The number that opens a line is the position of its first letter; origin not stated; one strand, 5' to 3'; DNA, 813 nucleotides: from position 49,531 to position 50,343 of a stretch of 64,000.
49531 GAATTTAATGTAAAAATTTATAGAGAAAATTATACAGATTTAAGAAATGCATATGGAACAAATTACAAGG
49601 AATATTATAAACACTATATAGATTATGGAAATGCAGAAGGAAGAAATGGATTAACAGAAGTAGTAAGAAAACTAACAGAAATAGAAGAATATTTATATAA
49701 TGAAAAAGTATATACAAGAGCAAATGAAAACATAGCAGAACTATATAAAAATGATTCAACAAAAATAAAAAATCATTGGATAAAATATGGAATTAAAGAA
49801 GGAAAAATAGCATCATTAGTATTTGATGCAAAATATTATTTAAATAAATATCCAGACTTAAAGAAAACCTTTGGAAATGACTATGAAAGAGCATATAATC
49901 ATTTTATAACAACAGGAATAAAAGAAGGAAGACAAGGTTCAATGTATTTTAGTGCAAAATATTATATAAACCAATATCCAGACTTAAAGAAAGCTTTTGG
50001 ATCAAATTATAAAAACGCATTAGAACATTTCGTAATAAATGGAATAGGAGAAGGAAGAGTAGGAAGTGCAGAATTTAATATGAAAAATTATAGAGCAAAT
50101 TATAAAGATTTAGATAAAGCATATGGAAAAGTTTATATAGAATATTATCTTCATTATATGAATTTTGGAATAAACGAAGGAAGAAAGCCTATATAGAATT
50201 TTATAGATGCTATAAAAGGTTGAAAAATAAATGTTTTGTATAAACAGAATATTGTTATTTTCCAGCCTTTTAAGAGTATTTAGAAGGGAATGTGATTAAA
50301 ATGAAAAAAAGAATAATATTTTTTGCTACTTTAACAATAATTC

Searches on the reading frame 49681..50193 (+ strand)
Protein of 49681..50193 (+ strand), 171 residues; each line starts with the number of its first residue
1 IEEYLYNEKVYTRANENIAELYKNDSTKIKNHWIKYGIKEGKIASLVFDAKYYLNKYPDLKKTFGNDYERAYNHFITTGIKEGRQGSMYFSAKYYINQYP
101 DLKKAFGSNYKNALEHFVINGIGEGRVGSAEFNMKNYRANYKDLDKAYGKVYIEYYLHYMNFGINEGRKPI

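Call 27: find_related_loci(query=A3, collection=genome_contigs, flank=10000)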
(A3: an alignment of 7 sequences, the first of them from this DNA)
Query A3 (171 aa) in genome_contigs; peptide patterns used: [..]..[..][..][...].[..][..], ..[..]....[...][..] (x = any residue, [..] = any of these).
191 stretches matched a pattern; 122 encode a relative of the query (tblastn E <= 1e-3); the best 80 are kept; 78 distinct loci.
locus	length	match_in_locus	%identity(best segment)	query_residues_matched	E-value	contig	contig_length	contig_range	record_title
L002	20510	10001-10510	62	2-171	2e-66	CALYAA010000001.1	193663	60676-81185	MAG: uncultured Clostridia bacterium isolate BRZ_MP__bin6 genome assembly, contig: BRZ_MP__NODE_66_length_193663_cov_17.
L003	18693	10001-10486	64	10-171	1e-63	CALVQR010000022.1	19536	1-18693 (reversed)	MAG: uncultured Bacilli bacterium isolate BRZ_AQ__bin80 genome assembly, contig: BRZ_AQ__NODE_3514_length_19536_cov_5.75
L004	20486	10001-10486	64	10-171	9e-64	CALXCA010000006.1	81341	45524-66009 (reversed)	MAG: uncultured Clostridia bacterium isolate BRZ_ER__bin71 genome assembly, contig: BRZ_ER__NODE_434_length_81341_cov_12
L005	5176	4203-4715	52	1-171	6e-58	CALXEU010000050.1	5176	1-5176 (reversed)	MAG: uncultured Clostridia bacterium isolate E03__bin191 genome assembly, contig: E03__k127_4610477, whole genome shotgu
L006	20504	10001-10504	51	1-168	3e-56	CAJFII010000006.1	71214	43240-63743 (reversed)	uncultured Clostridia bacterium isolate Chicken_18_mag_112 genome assembly, contig: MAGpy_11413_18_idba_bin_112_fascaffo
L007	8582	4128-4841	51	1-169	2e-54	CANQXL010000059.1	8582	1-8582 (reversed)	MAG: uncultured Clostridia bacterium isolate Lapin-020__bin29 genome assembly, contig: Lapin-020__NODE_12299_length_8582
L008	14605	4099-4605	53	2-170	5e-52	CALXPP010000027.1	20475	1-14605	MAG: uncultured Clostridia bacterium isolate BRZ_II__bin70 genome assembly, contig: BRZ_II__NODE_3208_length_20475_cov_6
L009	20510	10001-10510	48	1-170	3e-50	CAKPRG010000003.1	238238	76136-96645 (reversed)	MAG: uncultured Clostridia bacterium isolate REFINED_METABAT215_TOP10_CONTIGS_1500_ASSEMBLY_K77_MERGED__Hadza_PheChl_Fib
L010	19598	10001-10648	52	5-170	1e-49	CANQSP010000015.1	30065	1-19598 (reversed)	MAG: uncultured Clostridia bacterium isolate Lapin-032__bin74 genome assembly, contig: Lapin-032__NODE_2459_length_30065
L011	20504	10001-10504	48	1-168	6e-48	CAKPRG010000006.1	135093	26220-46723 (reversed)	MAG: uncultured Clostridia bacterium isolate REFINED_METABAT215_TOP10_CONTIGS_1500_ASSEMBLY_K77_MERGED__Hadza_PheChl_Fib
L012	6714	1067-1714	59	5-170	7e-48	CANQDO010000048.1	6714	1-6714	MAG: uncultured Clostridia bacterium isolate Lapin-007__bin5 genome assembly, contig: Lapin-007__NODE_5097_length_6714_c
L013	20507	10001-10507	49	1-169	7e-49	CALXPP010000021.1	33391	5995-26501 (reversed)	MAG: uncultured Clostridia bacterium isolate BRZ_II__bin70 genome assembly, contig: BRZ_II__NODE_1698_length_33391_cov_6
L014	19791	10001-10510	45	1-170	3e-47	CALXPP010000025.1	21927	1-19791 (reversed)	MAG: uncultured Clostridia bacterium isolate BRZ_II__bin70 genome assembly, contig: BRZ_II__NODE_2955_length_21927_cov_7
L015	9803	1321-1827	51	5-168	4e-49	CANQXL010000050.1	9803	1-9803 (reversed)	MAG: uncultured Clostridia bacterium isolate Lapin-020__bin29 genome assembly, contig: Lapin-020__NODE_10211_length_9803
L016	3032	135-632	48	1-171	6e-45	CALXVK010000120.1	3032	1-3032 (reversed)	MAG: uncultured Clostridia bacterium isolate BRZ_MR__bin87 genome assembly, contig: BRZ_MR__NODE_36213_length_3032_cov_2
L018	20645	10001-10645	50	1-168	4e-44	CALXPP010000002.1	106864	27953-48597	MAG: uncultured Clostridia bacterium isolate BRZ_II__bin70 genome assembly, contig: BRZ_II__NODE_256_length_106864_cov_6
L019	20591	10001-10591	51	11-170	6e-44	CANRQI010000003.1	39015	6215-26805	MAG: uncultured Clostridia bacterium isolate Lapin-017__bin18 genome assembly, contig: Lapin-017__NODE_423_length_39015_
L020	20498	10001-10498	48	1-171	1e-43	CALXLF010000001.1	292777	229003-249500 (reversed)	MAG: uncultured Clostridia bacterium isolate BRZ_PP__bin59 genome assembly, contig: BRZ_PP__NODE_11_length_292777_cov_9.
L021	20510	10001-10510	48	4-171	3e-43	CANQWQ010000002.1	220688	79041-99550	MAG: uncultured Clostridia bacterium isolate Lapin-011__bin12 genome assembly, contig: Lapin-011__NODE_16_length_220688_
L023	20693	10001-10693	40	1-169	2e-42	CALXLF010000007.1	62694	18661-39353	MAG: uncultured Clostridia bacterium isolate BRZ_PP__bin59 genome assembly, contig: BRZ_PP__NODE_649_length_62694_cov_9.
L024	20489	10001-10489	47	1-171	7e-41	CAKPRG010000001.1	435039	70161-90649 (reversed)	MAG: uncultured Clostridia bacterium isolate REFINED_METABAT215_TOP10_CONTIGS_1500_ASSEMBLY_K77_MERGED__Hadza_PheChl_Fib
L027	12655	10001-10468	49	10-168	6e-40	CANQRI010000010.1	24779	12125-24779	MAG: uncultured Clostridia bacterium isolate Lapin-008__bin42 genome assembly, contig: Lapin-008__NODE_2301_length_24779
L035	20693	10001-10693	37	5-168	1e-35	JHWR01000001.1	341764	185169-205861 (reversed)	Lachnospiraceae bacterium YSB2008 T533DRAFT_scaffold00001.1_C, whole genome shotgun sequence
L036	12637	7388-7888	39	6-169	8e-33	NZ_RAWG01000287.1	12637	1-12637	Corallococcus sicarius strain CA040B NODE_287_12637_cov_43.6469, whole genome shotgun sequence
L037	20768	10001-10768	38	6-169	1e-34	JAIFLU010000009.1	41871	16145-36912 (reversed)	MAG: Bacteroidetes bacterium isolate bin_228 scaffold_400, whole genome shotgun sequence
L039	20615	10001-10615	45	27-171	7e-34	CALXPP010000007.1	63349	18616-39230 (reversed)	MAG: uncultured Clostridia bacterium isolate BRZ_II__bin70 genome assembly, contig: BRZ_II__NODE_639_length_63349_cov_7.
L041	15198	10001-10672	52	6-171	8e-34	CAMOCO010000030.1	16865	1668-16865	MAG: uncultured Clostridia bacterium isolate SRR873608_bin.186_metaWRAP_v1.3_MAG genome assembly, contig: NODE_10023_len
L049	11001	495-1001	37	3-169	2e-31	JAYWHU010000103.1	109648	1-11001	MAG: Cyclobacteriaceae bacterium isolate GLR80_GL56_UP_1_concoct_81 GLR80_GL56_UP_1_concoct_81_102, whole genome shotgun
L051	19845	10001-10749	55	5-169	3e-30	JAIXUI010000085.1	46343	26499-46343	MAG: Bacteroidetes bacterium isolate D1_MAG_00013 pond_D1_MAG_00013_000000000155, whole genome shotgun sequence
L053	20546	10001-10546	36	5-168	4e-30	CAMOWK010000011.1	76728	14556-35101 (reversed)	MAG: uncultured Lachnospiraceae bacterium isolate SRR873604_bin.24_metaWRAP_v1.3_MAG genome assembly, contig: NODE_286_l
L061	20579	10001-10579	36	5-171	2e-28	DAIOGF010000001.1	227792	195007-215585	MAG TPA_asm: Candidatus Saccharibacteria bacterium isolate CTOTU22708 NODE_2_length_227792_cov_12.179453, whole genome s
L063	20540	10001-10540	35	1-169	3e-28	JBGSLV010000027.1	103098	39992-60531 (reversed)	MAG: Bdellovibrionales bacterium isolate JTS-AC215 k141_3641416, whole genome shotgun sequence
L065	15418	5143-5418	54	1-168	4e-28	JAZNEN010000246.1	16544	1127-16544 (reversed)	MAG: Eubacteriales bacterium isolate T1900044719_TS20190185.MAGScoT_cleanbin_000044 SGB_1901_k141_851776, whole genome s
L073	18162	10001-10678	39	5-171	5e-27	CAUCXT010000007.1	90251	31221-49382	MAG TPA_asm: uncultured Eubacterium sp. isolate ERR9609750_bin.3_MetaWRAP_v1.3_MAG genome assembly, contig: ERZ18534098.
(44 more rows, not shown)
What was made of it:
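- Tried and rejected: The narrower A3 was used, so distant members are under-sampled (call 27).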

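Call 32: search_protein_families(library=pfam, proteins=[L002:10797-11504:+, L002:11509-12672:+, L002:12647-13882:+, L002:13882-15021:+, L002:15037-15897:+, L002:15941-17071:+, L002:17067-18362:+, L002:18374-19306:+, L002:19320-20510:+, L004:14602-15828:+], max_evalue=0.001)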
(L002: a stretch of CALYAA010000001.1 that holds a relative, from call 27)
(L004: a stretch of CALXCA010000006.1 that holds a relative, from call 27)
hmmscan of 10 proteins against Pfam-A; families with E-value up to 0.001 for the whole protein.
L002:10797-11504:+ (236 aa): 1 family
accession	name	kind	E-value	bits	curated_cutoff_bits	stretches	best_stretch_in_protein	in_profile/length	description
PF02397.22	Bac_transf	-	5.1e-68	228.6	27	1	38-231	1-179/179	Bacterial sugar transferase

L002:11509-12672:+ (388 aa): 2 families
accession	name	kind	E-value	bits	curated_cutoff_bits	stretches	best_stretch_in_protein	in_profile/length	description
PF09314.17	DUF1972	-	1.2e-85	286.3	25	1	4-187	2-186/186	Domain of unknown function (DUF1972)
PF13439.12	Glyco_transf_4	-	7.7e-05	23.2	28.5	1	18-188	1-168/170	Glycosyltransferase Family 4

L002:12647-13882:+ (412 aa): 1 family
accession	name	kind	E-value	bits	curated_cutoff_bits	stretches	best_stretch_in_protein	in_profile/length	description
PF04932.20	Wzy_C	-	3.1e-06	27.5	31.7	1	204-345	6-148/149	O-Antigen ligase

L002:13882-15021:+ (380 aa): 5 families
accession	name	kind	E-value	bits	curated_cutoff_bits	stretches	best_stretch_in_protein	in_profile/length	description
PF00534.26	Glycos_transf_1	-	9.4e-34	116.8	26.4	1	192-358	6-171/172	Glycosyl transferases group 1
PF13692.12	Glyco_trans_1_4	-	2e-25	90.1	27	1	202-346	2-141/142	Glycosyl transferases group 1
PF13439.12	Glyco_transf_4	-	2e-20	74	28.5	1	15-179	3-168/170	Glycosyltransferase Family 4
PF13579.12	Glyco_trans_4_4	-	1.6e-06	29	29.7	1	15-176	2-158/158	Glycosyl transferase 4-like domain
PF20706.3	GT4-conflict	-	6.5e-06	25.8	26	1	142-327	143-327/385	Family 4 Glycosyltransferase in conflict systems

L002:15037-15897:+ (287 aa): 2 families
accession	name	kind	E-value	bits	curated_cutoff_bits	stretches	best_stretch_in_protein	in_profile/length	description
PF00535.33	Glycos_transf_2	-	2.3e-22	80.2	23.3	1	4-168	1-167/168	Glycosyl transferase family 2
PF10111.15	Glyco_tranf_2_2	-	2.6e-05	24.3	27.3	1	4-109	1-108/276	Glycosyltransferase like family 2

L002:15941-17071:+ (377 aa): 5 families
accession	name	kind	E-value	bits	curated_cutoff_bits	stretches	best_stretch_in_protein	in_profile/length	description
PF00534.26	Glycos_transf_1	-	1.6e-35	122.6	26.4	1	191-351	9-171/172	Glycosyl transferases group 1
PF13692.12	Glyco_trans_1_4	-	5.5e-24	85.5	27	1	199-337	3-141/142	Glycosyl transferases group 1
PF13439.12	Glyco_transf_4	-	1.8e-14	54.6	28.5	1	14-183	3-169/170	Glycosyltransferase Family 4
PF20706.3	GT4-conflict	-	1.2e-08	34.8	26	1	139-314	136-323/385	Family 4 Glycosyltransferase in conflict systems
PF13477.12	Glyco_trans_4_2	-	8e-06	26.5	23.4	1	2-154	1-136/139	Glycosyl transferase 4-like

L002:17067-18362:+ (432 aa): 6 families
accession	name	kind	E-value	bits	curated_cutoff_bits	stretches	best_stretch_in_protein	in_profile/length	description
PF03721.20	UDPG_MGDP_dh_N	-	8.3e-64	215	27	1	6-185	2-184/187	UDP-glucose/GDP-mannose dehydrogenase family, NAD binding domain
PF00984.24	UDPG_MGDP_dh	-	1.4e-37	128.1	25.4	1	202-294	1-93/94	UDP-glucose/GDP-mannose dehydrogenase family, central domain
PF03720.21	UDPG_MGDP_dh_C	-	5.5e-34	117.1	30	1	317-418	1-102/103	UDP-glucose/GDP-mannose dehydrogenase family, UDP binding domain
PF02737.24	3HCDH_N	-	2.6e-06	27.9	22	1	6-85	1-83/180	3-hydroxyacyl-CoA dehydrogenase, NAD binding domain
PF03446.21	NAD_binding_2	-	5e-05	23.8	21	0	6-151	1-120/161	NAD binding domain of 6-phosphogluconate dehydrogenase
PF01210.29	NAD_Gly3P_dh_N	-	0.00049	20.6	23.1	0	6-156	1-136/158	NAD-dependent glycerol-3-phosphate dehydrogenase N-terminus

L002:18374-19306:+ (311 aa): 3 families
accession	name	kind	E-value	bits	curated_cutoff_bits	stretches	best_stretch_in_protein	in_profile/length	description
PF00535.33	Glycos_transf_2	-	5.5e-26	91.9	23.3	1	6-153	3-139/168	Glycosyl transferase family 2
PF13641.12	Glyco_tranf_2_3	-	1.1e-12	49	27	1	4-211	4-206/230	Glycosyltransferase like family 2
PF13704.12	Glyco_tranf_2_4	-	7.1e-05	23.7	27.5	1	12-95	3-81/98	Glycosyl transferase family 2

L002:19320-20510:+ (397 aa): 4 families
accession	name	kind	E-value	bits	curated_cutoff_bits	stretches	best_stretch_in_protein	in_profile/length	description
PF01943.22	Polysacc_synt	-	1.5e-31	110.3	28.2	1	5-271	1-273/274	Polysaccharide biosynthesis protein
PF13440.11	Polysacc_synt_3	-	2e-14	54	23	1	30-321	2-291/293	Polysaccharide biosynthesis protein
PF03023.19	MurJ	-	5.7e-11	42.1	27.4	1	174-393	160-391/451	Lipid II flippase MurJ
PF01554.23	MatE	-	2.5e-10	40.7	24.9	1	215-372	5-161/161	MatE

L004:14602-15828:+ (409 aa): 14 families
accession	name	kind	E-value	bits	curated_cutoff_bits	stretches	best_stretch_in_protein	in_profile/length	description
PF04432.18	FrhB_FdhB_C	-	2.5e-24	86.3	23.3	1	169-332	4-142/150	Coenzyme F420 hydrogenase/dehydrogenase, beta subunit C terminus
PF00037.32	Fer4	-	3.2e-09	36.7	21.1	2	17-38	3-24/24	4Fe-4S binding domain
PF12838.12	Fer4_7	-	4.5e-09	37.1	27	1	22-66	2-48/52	4Fe-4S dicluster domain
PF14697.11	Fer4_21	-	6.9e-09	36.2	35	1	12-39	32-59/59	4Fe-4S dicluster domain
PF12837.12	Fer4_6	-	5.7e-07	29.6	25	0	49-66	2-19/24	4Fe-4S binding domain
PF13183.11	Fer4_8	-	6e-07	30.3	27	0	20-34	52-66/68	4Fe-4S dicluster domain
PF04422.18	FrhB_FdhB_N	-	7.4e-07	29.7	22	1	92-152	10-73/78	Coenzyme F420 hydrogenase/dehydrogenase, beta subunit N-term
PF13187.11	Fer4_9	-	4.3e-06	27.1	27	1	21-68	1-49/52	4Fe-4S dicluster domain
PF12797.12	Fer4_2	-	5.1e-06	26.5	24.5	0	16-34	4-22/22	4Fe-4S binding domain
PF13237.11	Fer4_10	-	7.5e-06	26.2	25.5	1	16-66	3-52/53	4Fe-4S dicluster domain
PF13534.11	Fer4_17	-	8.7e-05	23.4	22.2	0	55-76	1-22/61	4Fe-4S dicluster domain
PF12800.12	Fer4_4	-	0.00032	21.3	24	0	21-34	3-16/17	4Fe-4S binding domain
PF25160.1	LdpA_Fe-S-bd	-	0.00032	20.9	27.6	1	21-67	4-39/49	LdpA Fe-S cluster-binding domain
PF13370.11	Fer4_13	-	0.00085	20.4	24.5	0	51-75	1-25/58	4Fe-4S single cluster domain of Ferredoxin I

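Call 33: search_protein_families(library=pfam, proteins=[L006:10693-11235:+, L006:11205-11978:+, L006:11983-13137:+, L006:13121-14353:+, L006:14356-15495:+, L006:15513-16367:+, L006:16380-17330:+, L006:17330-18430:+, L006:18556-20430:+, L004:18954-19586:+], max_evalue=0.001)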
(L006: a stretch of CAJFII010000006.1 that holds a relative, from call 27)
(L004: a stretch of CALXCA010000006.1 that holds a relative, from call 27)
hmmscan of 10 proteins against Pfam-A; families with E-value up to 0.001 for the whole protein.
L006:10693-11235:+ (181 aa): 1 family
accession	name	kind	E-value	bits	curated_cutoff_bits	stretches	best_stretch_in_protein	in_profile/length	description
PF04892.17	VanZ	-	4.9e-23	82.6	30.1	1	25-162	2-125/126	VanZ like family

L006:11205-11978:+ (258 aa): 1 family
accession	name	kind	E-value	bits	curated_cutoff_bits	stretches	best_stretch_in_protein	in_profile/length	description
PF02397.22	Bac_transf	-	3.9e-61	206.2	27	1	60-253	1-179/179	Bacterial sugar transferase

L006:11983-13137:+ (385 aa): 4 families
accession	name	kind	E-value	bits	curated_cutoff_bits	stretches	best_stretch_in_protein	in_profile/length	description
PF09314.17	DUF1972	-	1.9e-84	282.3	25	1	4-187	2-186/186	Domain of unknown function (DUF1972)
PF13439.12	Glyco_transf_4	-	4.9e-07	30.4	28.5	1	18-188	1-168/170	Glycosyltransferase Family 4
PF00534.26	Glycos_transf_1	-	4e-06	26.9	26.4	1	210-364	13-170/172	Glycosyl transferases group 1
PF13692.12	Glyco_trans_1_4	-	0.00018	22.2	27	1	215-347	4-138/142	Glycosyl transferases group 1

L006:13121-14353:+ (411 aa): 1 family
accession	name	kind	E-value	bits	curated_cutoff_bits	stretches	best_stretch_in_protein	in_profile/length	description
PF04932.20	Wzy_C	-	3.9e-07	30.4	31.7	1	202-346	4-149/149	O-Antigen ligase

L006:14356-15495:+ (380 aa): 5 families
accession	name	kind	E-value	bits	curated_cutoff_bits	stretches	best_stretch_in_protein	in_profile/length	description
PF00534.26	Glycos_transf_1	-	1.2e-33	116.5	26.4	1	192-356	6-169/172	Glycosyl transferases group 1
PF13692.12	Glyco_trans_1_4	-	1.7e-25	90.3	27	1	202-345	2-140/142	Glycosyl transferases group 1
PF13439.12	Glyco_transf_4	-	4.2e-20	72.9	28.5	1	15-179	3-168/170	Glycosyltransferase Family 4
PF13579.12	Glyco_trans_4_4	-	9.5e-06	26.5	29.7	1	15-176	2-158/158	Glycosyl transferase 4-like domain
PF20706.3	GT4-conflict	-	3e-05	23.6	26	1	142-327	143-327/385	Family 4 Glycosyltransferase in conflict systems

L006:15513-16367:+ (285 aa): 2 families
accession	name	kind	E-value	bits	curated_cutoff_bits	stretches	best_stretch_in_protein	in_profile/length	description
PF00535.33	Glycos_transf_2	-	1e-19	71.6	23.3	1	4-168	1-167/168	Glycosyl transferase family 2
PF10111.15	Glyco_tranf_2_2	-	0.00041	20.4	27.3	1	4-109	1-113/276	Glycosyltransferase like family 2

L006:16380-17330:+ (317 aa): 2 families
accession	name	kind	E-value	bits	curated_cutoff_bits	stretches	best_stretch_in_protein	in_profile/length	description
PF00535.33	Glycos_transf_2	-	2.8e-20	73.4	23.3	1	11-188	2-167/168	Glycosyl transferase family 2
PF13641.12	Glyco_tranf_2_3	-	4e-08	34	27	1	9-220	3-207/230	Glycosyltransferase like family 2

L006:17330-18430:+ (367 aa): 5 families
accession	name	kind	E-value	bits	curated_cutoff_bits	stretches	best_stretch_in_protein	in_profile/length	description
PF03275.19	GLF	-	1.4e-86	289.8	26.3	1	148-348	1-203/203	UDP-galactopyranose mutase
PF13450.12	NAD_binding_8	-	4.1e-22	78.7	21.9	1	8-74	1-68/68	NAD(P)-binding Rossmann-like domain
PF01266.30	DAO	-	4.9e-06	26.7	27.9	1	5-40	1-37/353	FAD dependent oxidoreductase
PF00890.30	FAD_binding_2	-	0.00026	20.7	20.4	1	5-41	1-37/414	FAD binding domain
PF01593.30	Amino_oxidase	-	0.00082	19.2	19.8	0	20-119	8-112/443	Flavin containing amine oxidoreductase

L006:18556-20430:+ (625 aa): 2 families
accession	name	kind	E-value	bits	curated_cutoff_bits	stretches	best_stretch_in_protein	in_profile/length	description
PF04230.19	PS_pyruv_trans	-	1.4e-30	107.6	25.3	1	328-571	1-280/280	Polysaccharide pyruvyl transferase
PF00535.33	Glycos_transf_2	-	6.3e-18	65.7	23.3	1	4-135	36-167/168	Glycosyl transferase family 2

L004:18954-19586:+ (211 aa): 2 families
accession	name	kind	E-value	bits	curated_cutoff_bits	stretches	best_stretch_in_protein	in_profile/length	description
PF00132.30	Hexapep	-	7.1e-11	41.8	27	1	113-147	2-36/36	Bacterial transferase hexapeptide (six repeats)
PF14602.12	Hexapep_2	-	3.8e-06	27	27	1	113-145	2-32/34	Hexapeptide repeat of succinyl-transferase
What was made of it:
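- L002 and L006 carry a Wzy_C-domain protein, the domain type also found in O-oligosaccharyl:protein transferases (calls 32, 33; the OTase link is own knowledge).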

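Call 34: predict_structure(alignment_id=A2)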
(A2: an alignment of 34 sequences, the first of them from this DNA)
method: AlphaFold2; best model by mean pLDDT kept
length: 171 residues; sequences in the alignment: 34
mean_pLDDT: 97.1   pTM: 0.91
mean pLDDT of the five models: 97.1, 96.9, 96.9, 96.7, 96.4
residues with pLDDT >= 90: 166; 70-90: 5; 50-70: 0; < 50: 0
segments of 3 or more residues with pLDDT < 50: none
pLDDT, mean of each block of 10 residues (from residue 1): 96 92 96 97 98 98 98 98 98 98 98 99 98 97 97 97 94 87
secondary structure, 60 per line:
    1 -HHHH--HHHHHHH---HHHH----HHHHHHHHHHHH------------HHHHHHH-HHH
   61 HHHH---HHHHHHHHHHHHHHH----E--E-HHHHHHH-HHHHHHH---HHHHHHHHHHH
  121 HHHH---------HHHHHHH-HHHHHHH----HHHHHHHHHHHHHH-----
elements in order: H2-5 H8-14 H18-21 H26-37 H50-56 H58-64 H68-82 H92-98 H100-106 H110-124 H134-140 H142-148 H153-166
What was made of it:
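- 48730..50193 (+): Tail of B: 11 x 42-aa repeats. The last 4-repeat block was modelled. AlphaFold model pLDDT 97.1, pTM 0.91, three helices per repeat (call 34).
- Model pLDDT 97.1, pTM 0.91 (call 34).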

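Call 38: fold_search(model_id=the predicted structure, library=pdb)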
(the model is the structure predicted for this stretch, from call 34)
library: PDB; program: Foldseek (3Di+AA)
matches with E <= 10: 1; with E <= 0.001: 0
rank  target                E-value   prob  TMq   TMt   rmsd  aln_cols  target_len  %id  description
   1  3c2b_A                1.0e+01  0.01  0.15  0.15  17.4       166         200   12  Crystal structure of TetR transcriptional regulator from Agrobacterium tumefaciens (released 2008-02-05)
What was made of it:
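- Closest known: Endolysin and autolysin cell-wall-binding domains. Different: Its predicted fold has no PDB match (call 38).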
